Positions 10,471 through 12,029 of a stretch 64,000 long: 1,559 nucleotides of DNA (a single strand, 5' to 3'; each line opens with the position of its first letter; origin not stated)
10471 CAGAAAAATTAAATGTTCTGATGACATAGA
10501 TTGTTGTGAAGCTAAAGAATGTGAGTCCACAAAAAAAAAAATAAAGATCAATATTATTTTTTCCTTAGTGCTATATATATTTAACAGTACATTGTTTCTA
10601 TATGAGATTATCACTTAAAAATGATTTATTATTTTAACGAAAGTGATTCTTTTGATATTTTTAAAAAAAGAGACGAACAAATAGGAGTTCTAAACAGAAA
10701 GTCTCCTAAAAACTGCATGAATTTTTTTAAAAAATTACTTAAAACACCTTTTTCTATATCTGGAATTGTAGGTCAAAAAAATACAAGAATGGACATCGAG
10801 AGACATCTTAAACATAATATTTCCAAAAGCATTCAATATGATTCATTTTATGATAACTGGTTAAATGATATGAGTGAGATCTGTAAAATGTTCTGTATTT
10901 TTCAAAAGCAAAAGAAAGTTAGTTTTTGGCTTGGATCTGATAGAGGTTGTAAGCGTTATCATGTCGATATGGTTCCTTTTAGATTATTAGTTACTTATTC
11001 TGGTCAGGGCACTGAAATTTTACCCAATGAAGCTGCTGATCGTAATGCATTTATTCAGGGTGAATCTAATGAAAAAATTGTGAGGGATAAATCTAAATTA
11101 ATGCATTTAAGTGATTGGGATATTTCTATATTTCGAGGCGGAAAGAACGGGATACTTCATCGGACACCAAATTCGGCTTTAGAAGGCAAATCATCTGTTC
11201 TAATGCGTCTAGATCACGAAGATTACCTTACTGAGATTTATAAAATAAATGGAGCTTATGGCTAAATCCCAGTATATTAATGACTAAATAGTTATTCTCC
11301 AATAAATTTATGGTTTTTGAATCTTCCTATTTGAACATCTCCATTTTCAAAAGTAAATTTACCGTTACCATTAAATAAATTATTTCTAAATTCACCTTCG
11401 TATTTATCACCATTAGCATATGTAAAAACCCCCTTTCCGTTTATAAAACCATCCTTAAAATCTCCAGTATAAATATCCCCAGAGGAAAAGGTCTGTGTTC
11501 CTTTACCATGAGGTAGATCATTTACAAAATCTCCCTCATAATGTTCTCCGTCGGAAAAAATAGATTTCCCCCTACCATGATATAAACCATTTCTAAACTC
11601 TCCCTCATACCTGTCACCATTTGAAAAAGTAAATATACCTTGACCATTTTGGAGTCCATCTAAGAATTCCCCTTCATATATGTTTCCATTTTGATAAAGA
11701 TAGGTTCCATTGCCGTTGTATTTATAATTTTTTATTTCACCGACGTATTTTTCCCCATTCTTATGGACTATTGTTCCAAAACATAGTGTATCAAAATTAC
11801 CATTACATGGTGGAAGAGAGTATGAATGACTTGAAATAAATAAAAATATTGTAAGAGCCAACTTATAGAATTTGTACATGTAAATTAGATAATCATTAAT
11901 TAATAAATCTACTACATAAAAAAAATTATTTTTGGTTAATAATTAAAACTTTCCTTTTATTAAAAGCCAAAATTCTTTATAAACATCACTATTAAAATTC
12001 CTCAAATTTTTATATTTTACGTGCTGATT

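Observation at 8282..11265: Three-gene operon: TonB-dependent receptor, MerT-like membrane protein and an HxD...H cytoplasmic protein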

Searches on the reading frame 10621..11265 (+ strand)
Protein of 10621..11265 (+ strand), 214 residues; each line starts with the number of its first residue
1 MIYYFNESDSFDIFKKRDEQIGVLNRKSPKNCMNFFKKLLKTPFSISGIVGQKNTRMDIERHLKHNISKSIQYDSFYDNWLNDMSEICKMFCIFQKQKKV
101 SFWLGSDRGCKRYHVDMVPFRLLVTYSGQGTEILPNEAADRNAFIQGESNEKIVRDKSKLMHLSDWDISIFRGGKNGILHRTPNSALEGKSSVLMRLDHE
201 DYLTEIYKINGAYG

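Call 3: search_protein_families(library=pfam, proteins=[window:10621-11265:+], max_evalue=0.1)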
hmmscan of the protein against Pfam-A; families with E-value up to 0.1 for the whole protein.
window:10621-11265:+ (214 aa): 1 family
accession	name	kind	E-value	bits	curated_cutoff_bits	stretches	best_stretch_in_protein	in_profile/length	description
PF08856.16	DUF1826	-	7.6e-23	81.9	22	1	17-198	13-202/202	Protein of unknown function (DUF1826)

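Call 4: search_protein_families(library=ncbifam, proteins=[window:10621-11265:+], max_evalue=0.1)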
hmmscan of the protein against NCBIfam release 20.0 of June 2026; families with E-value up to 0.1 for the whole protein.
window:10621-11265:+ (214 aa): 0 families

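Call 45: search_solved_structures(query=window:10621-11265:+, max_evalue=10)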
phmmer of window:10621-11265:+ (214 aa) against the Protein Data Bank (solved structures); distinct sequences matched with E-value up to 10: 0.

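Call 48: find_homologous_proteins(query=window:10621-11265:+, max_evalue=0.00001)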
Query window:10621-11265:+ (214 aa): 209 proteins with E <= 0.00001 among 251 candidates; the best 120 are listed.
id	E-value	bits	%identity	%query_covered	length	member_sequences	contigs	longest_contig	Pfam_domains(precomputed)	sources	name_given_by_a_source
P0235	7.7e-137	472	95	100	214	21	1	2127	PF08856.17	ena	-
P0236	3.3e-106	371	77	100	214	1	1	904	PF08856.17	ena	-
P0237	1.0e-97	344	70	99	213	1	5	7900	PF08856.17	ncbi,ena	-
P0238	4.6e-83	296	60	99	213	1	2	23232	PF08856.17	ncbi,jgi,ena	-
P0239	1.8e-82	294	61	99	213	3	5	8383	PF08856.17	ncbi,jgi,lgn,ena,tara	tara:strand:- start:232 stop:873 length:642 start_codon:yes stop_codon:yes gene_type:complete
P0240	4.6e-82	293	61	99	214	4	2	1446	PF08856.17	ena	-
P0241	4.7e-82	293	62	98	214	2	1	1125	PF08856.17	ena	-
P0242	1.1e-80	288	60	98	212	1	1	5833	PF08856.17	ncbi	-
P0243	3.8e-80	286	60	98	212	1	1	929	PF08856.17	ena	-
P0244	6.5e-80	286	58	99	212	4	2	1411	PF08856.17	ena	-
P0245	6.8e-80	286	59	98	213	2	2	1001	PF08856.17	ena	-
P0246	1.3e-79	285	58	99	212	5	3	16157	PF08856.17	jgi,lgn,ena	-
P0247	1.9e-79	284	59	99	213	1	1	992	PF08856.17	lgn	-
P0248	2.2e-79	284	59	99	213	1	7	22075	PF08856.17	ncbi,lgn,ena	-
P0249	2.8e-78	280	57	98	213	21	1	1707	PF08856.17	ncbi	-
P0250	3.8e-78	280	58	99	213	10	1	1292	PF08856.17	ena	-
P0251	5.7e-78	279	56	99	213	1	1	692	PF08856.17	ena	-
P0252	2.2e-77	277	57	99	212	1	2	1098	PF08856.17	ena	-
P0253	3.4e-77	277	55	99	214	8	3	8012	PF08856.17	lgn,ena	-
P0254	3.5e-77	277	57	98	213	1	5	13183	PF08856.17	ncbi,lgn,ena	-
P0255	6.9e-77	276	61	98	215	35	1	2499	PF08856.17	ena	-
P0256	9.1e-77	275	58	99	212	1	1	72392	PF08856.17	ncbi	-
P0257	5.3e-76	273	56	99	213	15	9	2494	PF08856.17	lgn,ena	-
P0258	1.8e-75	271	56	99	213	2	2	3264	PF08856.17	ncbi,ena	-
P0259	2.7e-75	270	57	99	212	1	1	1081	PF08856.17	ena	-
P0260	3.6e-75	270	55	98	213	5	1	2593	PF08856.17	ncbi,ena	-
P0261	3.9e-75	270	56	99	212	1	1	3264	PF08856.17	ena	-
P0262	4.7e-75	270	59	97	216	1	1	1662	PF08856.17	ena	-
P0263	5.1e-75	270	61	92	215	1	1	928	PF08856.17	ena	-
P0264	5.5e-75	269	59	97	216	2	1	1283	PF08856.17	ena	-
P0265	6.0e-75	269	61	92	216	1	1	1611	PF08856.17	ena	-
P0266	6.1e-75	269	57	98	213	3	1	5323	PF08856.17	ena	-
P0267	7.2e-75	269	59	97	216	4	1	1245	PF08856.17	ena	-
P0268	8.8e-75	269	57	99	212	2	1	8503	PF08856.17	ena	-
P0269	1.3e-74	268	56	98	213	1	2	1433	PF08856.17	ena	-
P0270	1.3e-74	268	56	98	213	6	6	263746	PF08856.17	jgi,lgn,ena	jgi:hypothetical protein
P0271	1.8e-74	268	55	99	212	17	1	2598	PF08856.17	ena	-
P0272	2.6e-74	267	60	92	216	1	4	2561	PF08856.17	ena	-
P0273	2.7e-74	267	58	95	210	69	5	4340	PF08856.17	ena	-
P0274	3.3e-74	267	57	92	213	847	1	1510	PF08856.17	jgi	-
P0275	3.3e-74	267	60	92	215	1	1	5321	PF08856.17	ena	-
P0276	5.8e-74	266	56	98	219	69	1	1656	PF08856.17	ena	-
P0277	1.0e-73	265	55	93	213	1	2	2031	PF08856.17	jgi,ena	-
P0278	1.0e-73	265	56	100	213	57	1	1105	PF08856.17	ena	-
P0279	2.0e-73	264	55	98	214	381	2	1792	PF08856.17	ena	-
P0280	2.2e-73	264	58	96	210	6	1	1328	PF08856.17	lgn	-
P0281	3.1e-73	264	59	93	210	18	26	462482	PF08856.17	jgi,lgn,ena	jgi:hypothetical protein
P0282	3.3e-73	264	54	99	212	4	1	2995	PF08856.17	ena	-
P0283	4.0e-73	263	55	99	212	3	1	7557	PF08856.17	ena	-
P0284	9.6e-73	262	56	98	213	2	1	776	PF08856.17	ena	-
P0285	1.7e-72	261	58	93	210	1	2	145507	PF08856.17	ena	-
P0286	2.1e-72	261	59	92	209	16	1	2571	PF08856.17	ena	-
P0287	3.9e-72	260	52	98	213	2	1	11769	PF08856.17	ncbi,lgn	-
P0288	6.5e-72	259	55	98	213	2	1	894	PF08856.17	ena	-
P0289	9.5e-72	259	57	92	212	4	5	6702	PF08856.17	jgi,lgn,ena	-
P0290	1.2e-71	259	55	99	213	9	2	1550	PF08856.17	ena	-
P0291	1.4e-71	258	60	92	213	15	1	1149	PF08856.17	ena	-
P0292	1.5e-71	258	54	99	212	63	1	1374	PF08856.17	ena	-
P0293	1.5e-71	258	60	92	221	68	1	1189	PF08856.17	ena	-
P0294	2.0e-71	258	54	94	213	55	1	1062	PF08856.17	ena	-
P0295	2.0e-71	258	56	98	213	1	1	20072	PF08856.17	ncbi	-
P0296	2.3e-71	258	54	98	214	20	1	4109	PF08856.17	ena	-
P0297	2.8e-71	257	54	98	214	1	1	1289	PF08856.17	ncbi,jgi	-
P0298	3.9e-71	257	53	99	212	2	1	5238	PF08856.17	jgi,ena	jgi:hypothetical protein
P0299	5.4e-71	256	56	98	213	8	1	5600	PF08856.17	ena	-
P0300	9.4e-71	256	55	98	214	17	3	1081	PF08856.17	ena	-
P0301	1.4e-70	255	53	99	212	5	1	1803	PF08856.17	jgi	jgi:hypothetical protein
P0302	1.5e-70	255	54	98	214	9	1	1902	PF08856.17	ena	-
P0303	2.8e-70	254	54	98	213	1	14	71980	PF08856.17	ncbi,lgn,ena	-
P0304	3.1e-70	254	53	97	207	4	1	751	PF08856.17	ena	-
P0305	3.4e-70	254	57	93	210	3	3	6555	PF08856.17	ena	-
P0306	3.6e-70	254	55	92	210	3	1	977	PF08856.17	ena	-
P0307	4.4e-70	253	56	93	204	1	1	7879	PF08856.17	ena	-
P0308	4.5e-70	253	56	99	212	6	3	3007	PF08856.17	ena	-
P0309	4.6e-70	253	57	92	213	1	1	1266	PF08856.17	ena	-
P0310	5.1e-70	253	57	93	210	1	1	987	PF08856.17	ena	-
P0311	7.6e-70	253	57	92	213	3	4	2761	PF08856.17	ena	-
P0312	9.7e-70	252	57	93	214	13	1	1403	PF08856.17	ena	-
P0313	1.1e-69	252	54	99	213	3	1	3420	PF08856.17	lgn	-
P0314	1.2e-69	252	53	98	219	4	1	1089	PF08856.17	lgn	-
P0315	1.3e-69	252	54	98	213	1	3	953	PF08856.17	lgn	-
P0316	1.3e-69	252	55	98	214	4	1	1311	PF08856.17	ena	-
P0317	1.7e-69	252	58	92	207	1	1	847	PF08856.17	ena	-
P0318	1.7e-69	251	57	92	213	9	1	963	PF08856.17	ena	-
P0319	2.2e-69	251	57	93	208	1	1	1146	PF08856.17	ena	-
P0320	2.3e-69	251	54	98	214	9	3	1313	PF08856.17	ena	-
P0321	2.6e-69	251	56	92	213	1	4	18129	PF08856.17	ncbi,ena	-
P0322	2.7e-69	251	58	89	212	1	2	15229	PF08856.17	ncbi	-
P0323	3.0e-69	251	56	92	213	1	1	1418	PF08856.17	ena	-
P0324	3.1e-69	251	53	97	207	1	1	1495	PF08856.17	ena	-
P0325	3.9e-69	250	56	92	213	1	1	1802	PF08856.17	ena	-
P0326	4.1e-69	250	57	92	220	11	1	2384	PF08856.17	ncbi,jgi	jgi:hypothetical protein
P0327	6.6e-69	250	56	92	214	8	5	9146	PF08856.17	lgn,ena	-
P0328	7.1e-69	250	57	92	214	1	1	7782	PF08856.17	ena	-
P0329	7.1e-69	249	55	92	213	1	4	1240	PF08856.17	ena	-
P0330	7.2e-69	249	53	95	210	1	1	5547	PF08856.17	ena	-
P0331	8.2e-69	249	57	92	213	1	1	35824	PF08856.17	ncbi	-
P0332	8.4e-69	249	56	92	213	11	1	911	PF08856.17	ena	-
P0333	1.1e-68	249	55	98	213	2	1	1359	PF08856.17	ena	-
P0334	1.1e-68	249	56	92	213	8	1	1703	PF08856.17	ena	-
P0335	1.2e-68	249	55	92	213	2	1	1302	PF08856.17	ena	-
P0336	1.4e-68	249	53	95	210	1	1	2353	PF08856.17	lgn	-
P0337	2.9e-68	247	55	93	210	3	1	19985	PF08856.17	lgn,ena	-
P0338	3.8e-68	247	55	92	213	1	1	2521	PF08856.17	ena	-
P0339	4.1e-68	247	56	92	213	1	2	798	PF08856.17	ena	-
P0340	5.4e-68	247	55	92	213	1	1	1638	PF08856.17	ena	-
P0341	7.4e-68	246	56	92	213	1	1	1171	PF08856.17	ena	-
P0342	9.3e-68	246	54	93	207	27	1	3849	PF08856.17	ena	-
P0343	1.4e-67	245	53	92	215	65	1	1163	PF08856.17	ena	-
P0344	1.6e-67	245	54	92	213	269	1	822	PF08856.17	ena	-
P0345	3.1e-67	244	55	97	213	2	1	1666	PF08856.17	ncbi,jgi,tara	tara:strand:+ start:329 stop:970 length:642 start_codon:yes stop_codon:yes gene_type:complete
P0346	4.2e-67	244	55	93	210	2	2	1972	PF08856.17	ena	-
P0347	4.2e-67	244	54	92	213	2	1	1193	PF08856.17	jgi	-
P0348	8.3e-67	243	56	93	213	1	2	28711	PF08856.17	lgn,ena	-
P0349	1.0e-66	242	61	80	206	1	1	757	PF08856.17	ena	-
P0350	1.6e-66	242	54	92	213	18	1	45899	PF08856.17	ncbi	-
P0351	2.3e-66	241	54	92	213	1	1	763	PF08856.17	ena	-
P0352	2.3e-66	241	54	91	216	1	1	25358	PF08856.17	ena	-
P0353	2.7e-66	241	52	98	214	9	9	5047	PF08856.17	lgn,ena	-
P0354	3.1e-66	241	55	90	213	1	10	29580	PF08856.17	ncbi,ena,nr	ncbi:MAG: hypothetical protein CMP38_04400 [Rickettsiales bacterium]|nr:hypothetical protein [Ricket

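Call 50: find_encoding_contigs(protein=P0281, flank=7000, max_places=3)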
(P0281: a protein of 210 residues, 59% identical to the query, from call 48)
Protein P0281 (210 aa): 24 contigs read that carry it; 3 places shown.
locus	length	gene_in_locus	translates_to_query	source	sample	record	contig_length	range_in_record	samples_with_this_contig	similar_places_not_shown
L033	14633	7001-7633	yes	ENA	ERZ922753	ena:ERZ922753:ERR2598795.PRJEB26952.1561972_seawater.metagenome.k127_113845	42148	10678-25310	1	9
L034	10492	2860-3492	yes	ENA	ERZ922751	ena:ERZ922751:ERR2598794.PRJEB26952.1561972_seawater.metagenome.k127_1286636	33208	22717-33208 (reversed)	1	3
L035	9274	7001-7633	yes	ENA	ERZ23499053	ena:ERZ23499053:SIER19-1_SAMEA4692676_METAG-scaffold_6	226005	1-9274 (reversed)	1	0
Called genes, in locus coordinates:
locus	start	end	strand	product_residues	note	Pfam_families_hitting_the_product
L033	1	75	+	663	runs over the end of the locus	PF07693:KAP_NTPase, PF01637:ATPase_2 (faint), PF13191:AAA_16 (weak), PF13401:AAA_22 (weak), PF24883:NPHP3_N (faint)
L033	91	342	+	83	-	-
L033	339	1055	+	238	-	PF22945:LEM-3_GIY-YIG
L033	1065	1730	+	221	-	PF04480:DUF559 (weak)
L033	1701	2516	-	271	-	-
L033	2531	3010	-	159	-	PF13366:PDDEXK_3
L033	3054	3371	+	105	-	-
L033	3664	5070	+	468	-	PF04174:CP_ATPgrasp_1, PF14403:CP_ATPgrasp_2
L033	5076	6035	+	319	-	PF04168:Alpha-E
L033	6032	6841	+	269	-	PF08379:Bact_transglu_N, PF01841:Transglut_core, PF04473:DUF553 (weak)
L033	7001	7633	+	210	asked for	PF08856:DUF1826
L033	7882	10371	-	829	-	PF12704:MacB_PCD, PF02687:FtsX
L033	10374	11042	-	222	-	PF02463:SMC_N (weak), PF00005:ABC_tran, PF13304:AAA_21 (faint)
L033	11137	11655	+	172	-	PF00657:Lipase_GDSL, PF13472:Lipase_GDSL_2, PF25182:NonGDSL (weak), PF17182:OSK (faint)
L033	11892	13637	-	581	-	-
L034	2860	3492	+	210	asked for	PF08856:DUF1826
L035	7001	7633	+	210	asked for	PF08856:DUF1826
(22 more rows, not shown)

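Call 51: find_encoding_contigs(protein=P0274, flank=7000, max_places=3)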
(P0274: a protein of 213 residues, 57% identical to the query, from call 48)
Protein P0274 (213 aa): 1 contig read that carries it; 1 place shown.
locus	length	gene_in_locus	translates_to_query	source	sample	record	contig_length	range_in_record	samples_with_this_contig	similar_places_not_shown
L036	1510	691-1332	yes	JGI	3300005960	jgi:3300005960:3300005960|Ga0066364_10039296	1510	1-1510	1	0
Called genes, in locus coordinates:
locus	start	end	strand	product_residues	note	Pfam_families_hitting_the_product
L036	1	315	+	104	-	?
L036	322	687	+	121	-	-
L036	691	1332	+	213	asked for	PF08856:DUF1826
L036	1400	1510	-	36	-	?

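Call 63: predict_structure(alignment_id=A3)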
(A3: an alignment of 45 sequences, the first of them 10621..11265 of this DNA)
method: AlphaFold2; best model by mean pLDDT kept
length: 214 residues; sequences in the alignment: 45
mean_pLDDT: 91.6   pTM: 0.88
mean pLDDT of the five models: 91.6, 91.3, 90.0, 82.4, 74.9
residues with pLDDT >= 90: 161; 70-90: 49; 50-70: 2; < 50: 2
segments of 3 or more residues with pLDDT < 50: none
pLDDT, mean of each block of 10 residues (from residue 1): 86 91 92 91 93 98 93 96 98 96 90 93 92 95 96 96 91 94 83 92 83 53
secondary structure, 60 per line:
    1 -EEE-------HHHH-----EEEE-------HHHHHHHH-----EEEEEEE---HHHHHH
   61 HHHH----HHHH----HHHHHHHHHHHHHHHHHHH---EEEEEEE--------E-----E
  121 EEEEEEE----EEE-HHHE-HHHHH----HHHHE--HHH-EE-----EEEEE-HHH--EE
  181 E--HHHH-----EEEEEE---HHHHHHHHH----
elements in order: E2-4 H12-15 E21-24 H32-39 E45-51 H55-64 H69-72 H77-95 E99-105 E120-127 E132-134 H141-145 H150-153 E168-172 E179-181 H184-187 E193-198 H202-210
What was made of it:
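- On Fe(II)/2-oxoglutarate-dependent oxygenase superfamily (considered for DUF1826): The model is confident (pLDDT 91.6, pTM 0.88, call 63).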

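Call 71: fold_search(model_id=the predicted structure, library=pdb)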
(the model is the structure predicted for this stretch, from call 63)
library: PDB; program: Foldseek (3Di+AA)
matches with E <= 10: 1346; with E <= 0.001: 49
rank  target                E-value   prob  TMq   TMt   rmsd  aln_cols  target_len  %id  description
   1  5v2v                  6.2e-05  1.00  0.42  0.33   8.9       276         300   11  Ethylene forming enzyme in complex with nickel (released 2017-08-16)
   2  3pl0_A                6.2e-05  1.00  0.38  0.33  10.0       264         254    9  Crystal structure of a bsmA homolog (Mpe_A2762) from Methylobium petroleophilum PM1 at 1.91 A resolution (released 2010-12-08)
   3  6vp4_C                6.6e-05  1.00  0.38  0.27   9.4       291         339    9  Ethylene forming enzyme (EFE) in complex with Fe(II), L-arginine, and 2OG (released 2021-02-03)
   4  6cf3                  7.9e-05  1.00  0.40  0.30   8.8       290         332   11  Ethylene forming enzyme Y306A variant in complex with manganese and 2-oxoglutarate (released 2019-02-13)
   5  6vp5_C                8.9e-05  1.00  0.38  0.27   9.3       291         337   10  Ethylene forming enzyme (EFE) D191E variant in complex with Fe(II), L-arginine, and 2OG (released 2021-02-03)
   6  5lun_C                1.2e-04  1.00  0.39  0.28   9.4       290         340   11  Ethylene Forming Enzyme from Pseudomonas syringae pv. phaseolicola - P1 ultra-high resolution crystal form in complex  (released 2017-04-19)
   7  5vka                  1.3e-04  1.00  0.39  0.27   9.0       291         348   11  Ethylene forming enzyme in complex with manganese, 2-oxoglutarate and N-omega-hydroxy-L-arginine (released 2017-08-16)
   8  7e38_B                1.4e-04  1.00  0.38  0.29   8.4       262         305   10  Crystal structure of deoxypodophyllotoxin synthase from Sinopodophyllum hexandrum in complex with yatein and succinate (released 2021-12-15)
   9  6vp4_B                1.5e-04  0.99  0.35  0.26   9.5       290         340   10  Ethylene forming enzyme (EFE) in complex with Fe(II), L-arginine, and 2OG (released 2021-02-03)
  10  5v2z                  1.6e-04  1.00  0.40  0.28   8.7       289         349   12  Ethylene forming enzyme in complex with manganese, 2-oxoadipic acid and L-arginine (released 2017-08-16)
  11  9dqp_B                2.6e-04  1.00  0.39  0.39   8.1       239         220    9  Crystal structure of apo-HrmJ from Streptomyces sp. Ag109_G2-6 (HrmJ-ssa) (released 2025-02-12)
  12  5v2u                  2.8e-04  1.00  0.39  0.27   9.7       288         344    9  Ethylene forming enzyme apo form (released 2017-08-16)
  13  5vkb                  2.8e-04  1.00  0.38  0.27   9.4       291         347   10  Ethylene forming enzyme in complex with manganese, 2-oxoglutarate and argininamide (released 2017-08-16)
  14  5v2x_A                2.8e-04  0.99  0.36  0.26   9.4       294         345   10  Ethylene forming enzyme in complex with manganese and 2-oxoglutarate (released 2017-08-16)
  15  9dqq_A                3.2e-04  1.00  0.45  0.42   8.4       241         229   10  Crystal structure of HrmJ from Streptomyces sp. Ag109_G2-6 (HrmJ-ssa) complexed with ferric iron(III) and 2-oxoglutara (released 2025-02-12)
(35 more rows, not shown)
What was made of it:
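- DUF1826 looks like an enzyme (call 71).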

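Call 87: search_solved_structures(query=A3, max_evalue=10, show_alignments=2)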
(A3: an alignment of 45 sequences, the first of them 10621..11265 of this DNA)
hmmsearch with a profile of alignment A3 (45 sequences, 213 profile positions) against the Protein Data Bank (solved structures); distinct sequences matched with E-value up to 10: 1.
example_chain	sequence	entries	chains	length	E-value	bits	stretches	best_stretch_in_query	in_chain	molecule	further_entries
1hjr_A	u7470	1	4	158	1.3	11.4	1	105-148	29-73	HOLLIDAY JUNCTION RESOLVASE (RUVC)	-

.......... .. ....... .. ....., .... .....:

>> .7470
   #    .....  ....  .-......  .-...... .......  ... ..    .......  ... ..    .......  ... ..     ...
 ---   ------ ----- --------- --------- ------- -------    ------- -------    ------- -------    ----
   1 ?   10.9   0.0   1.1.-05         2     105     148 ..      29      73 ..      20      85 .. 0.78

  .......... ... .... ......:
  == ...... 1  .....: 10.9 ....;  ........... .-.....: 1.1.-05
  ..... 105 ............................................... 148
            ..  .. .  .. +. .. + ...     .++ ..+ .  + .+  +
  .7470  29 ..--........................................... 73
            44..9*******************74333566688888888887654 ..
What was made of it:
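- On Fe(II)/2-oxoglutarate-dependent oxygenase superfamily (considered for DUF1826): There is no Pfam hit other than DUF1826 (call 3) and no PDB sequence hit, even with a profile (calls 45, 87).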

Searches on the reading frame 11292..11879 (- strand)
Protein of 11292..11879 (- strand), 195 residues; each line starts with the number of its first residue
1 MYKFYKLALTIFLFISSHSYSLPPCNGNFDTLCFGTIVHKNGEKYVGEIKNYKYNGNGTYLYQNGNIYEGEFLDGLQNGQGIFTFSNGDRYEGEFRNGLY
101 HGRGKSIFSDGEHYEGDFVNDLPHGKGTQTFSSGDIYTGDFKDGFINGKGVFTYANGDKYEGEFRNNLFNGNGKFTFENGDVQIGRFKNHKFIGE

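Call 3: search_protein_families(library=pfam, proteins=[window:11292-11879:-], max_evalue=0.1)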
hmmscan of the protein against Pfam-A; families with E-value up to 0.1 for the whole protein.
window:11292-11879:- (195 aa): 2 families
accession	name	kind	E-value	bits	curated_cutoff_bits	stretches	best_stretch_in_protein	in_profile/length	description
PF02493.26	MORN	-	1.6e-44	147.6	22.5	6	160-182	1-23/23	MORN repeat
PF12712.13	DUF3805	-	0.098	13.1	22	0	77-107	22-52/152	Domain of unknown function (DUF3805)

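Call 4: search_protein_families(library=ncbifam, proteins=[window:11292-11879:-], max_evalue=0.1)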
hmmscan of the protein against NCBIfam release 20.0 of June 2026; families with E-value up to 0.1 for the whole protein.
window:11292-11879:- (195 aa): 0 families
